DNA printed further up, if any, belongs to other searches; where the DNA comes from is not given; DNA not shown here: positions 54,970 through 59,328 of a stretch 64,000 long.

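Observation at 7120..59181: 52-kb single ORF encoding a 17,353-aa pure HEAT-repeat solenoid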

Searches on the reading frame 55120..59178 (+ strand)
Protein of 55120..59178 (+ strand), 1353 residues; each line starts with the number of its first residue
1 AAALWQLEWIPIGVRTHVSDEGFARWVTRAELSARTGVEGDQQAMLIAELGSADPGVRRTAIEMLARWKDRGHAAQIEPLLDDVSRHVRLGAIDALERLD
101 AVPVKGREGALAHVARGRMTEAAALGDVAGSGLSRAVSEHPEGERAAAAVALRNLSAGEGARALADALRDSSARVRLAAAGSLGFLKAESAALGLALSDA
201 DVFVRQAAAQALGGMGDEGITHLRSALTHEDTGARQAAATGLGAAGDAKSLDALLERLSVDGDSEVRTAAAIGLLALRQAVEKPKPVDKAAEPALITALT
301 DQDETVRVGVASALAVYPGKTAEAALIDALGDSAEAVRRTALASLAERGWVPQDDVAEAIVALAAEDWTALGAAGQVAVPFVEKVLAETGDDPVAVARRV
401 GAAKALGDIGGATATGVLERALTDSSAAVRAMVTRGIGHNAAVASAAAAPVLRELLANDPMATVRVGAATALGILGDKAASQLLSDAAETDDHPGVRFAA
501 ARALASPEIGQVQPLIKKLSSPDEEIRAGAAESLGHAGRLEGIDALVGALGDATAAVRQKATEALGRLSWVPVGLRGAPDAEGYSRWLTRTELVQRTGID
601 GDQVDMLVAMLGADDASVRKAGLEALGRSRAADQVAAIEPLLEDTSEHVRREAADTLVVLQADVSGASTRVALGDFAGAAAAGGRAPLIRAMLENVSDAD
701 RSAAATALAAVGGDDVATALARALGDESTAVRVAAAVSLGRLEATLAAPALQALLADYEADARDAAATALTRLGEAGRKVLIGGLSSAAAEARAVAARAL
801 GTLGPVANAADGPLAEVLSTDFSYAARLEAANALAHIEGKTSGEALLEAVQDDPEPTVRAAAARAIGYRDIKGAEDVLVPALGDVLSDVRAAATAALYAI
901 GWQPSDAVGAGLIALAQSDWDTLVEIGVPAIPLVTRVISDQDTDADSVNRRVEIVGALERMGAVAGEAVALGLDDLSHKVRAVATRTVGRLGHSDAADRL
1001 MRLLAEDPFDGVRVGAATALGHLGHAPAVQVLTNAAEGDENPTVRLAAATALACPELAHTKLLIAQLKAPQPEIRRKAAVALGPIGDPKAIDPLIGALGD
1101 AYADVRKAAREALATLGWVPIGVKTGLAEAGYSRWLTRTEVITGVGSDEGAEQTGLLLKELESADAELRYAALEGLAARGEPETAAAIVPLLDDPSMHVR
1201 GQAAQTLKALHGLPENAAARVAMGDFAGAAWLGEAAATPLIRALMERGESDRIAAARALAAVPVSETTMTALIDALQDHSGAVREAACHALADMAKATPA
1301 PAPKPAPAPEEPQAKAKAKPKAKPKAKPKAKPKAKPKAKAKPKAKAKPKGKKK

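Call 7: search_protein_families(library=pfam, proteins=[window:55120-59178:+], max_evalue=0.01)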
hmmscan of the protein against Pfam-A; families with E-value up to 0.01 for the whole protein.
window:55120-59178:+ (1353 aa): 12 families
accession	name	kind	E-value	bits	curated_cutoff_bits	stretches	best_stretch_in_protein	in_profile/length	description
PF13646.12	HEAT_2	-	1.5e-126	413.4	27.7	15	1031-1114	3-88/88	HEAT repeats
PF02985.28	HEAT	-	6.4e-61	196.9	23.5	0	1271-1296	4-29/31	HEAT repeat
PF13513.12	HEAT_EZ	-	2.3e-22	79.4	27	0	1167-1208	2-53/55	HEAT-like repeat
PF03130.22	HEAT_PBS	-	1.1e-20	72.2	20.9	2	1074-1100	1-27/27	PBS lyase HEAT-like repeat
PF12717.13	Cnd1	-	8.6e-09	36.1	26.4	0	255-314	27-82/162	non-SMC mitotic condensation complex subunit 1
PF25786.1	HEAT_GCN1_C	-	3.7e-07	30.7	27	0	1266-1300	66-100/151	GCN1-like, C-terminal HEAT repeats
PF00514.29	Arm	-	1.6e-06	28.4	20.6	0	997-1023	14-39/41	Armadillo/beta-catenin-like repeat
PF21581.3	SCD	-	5.4e-06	27.1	27.5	0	80-99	38-57/75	Stromalin conservative domain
PF22646.2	PPP2R1A-like_HEAT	-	3.2e-05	24.7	27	0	254-315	11-67/78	PPP2R1A-like HEAT repeat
PF01347.28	Vitellogenin_N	-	0.00018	20.6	24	0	1018-1082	484-556/590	Lipoprotein amino terminal region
PF12348.14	CLASP_N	-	0.0013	18.8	27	0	1259-1302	168-211/227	CLASP N terminal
PF13251.12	DUF4042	-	0.0044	17.2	27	0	448-494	40-84/182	Domain of unknown function (DUF4042)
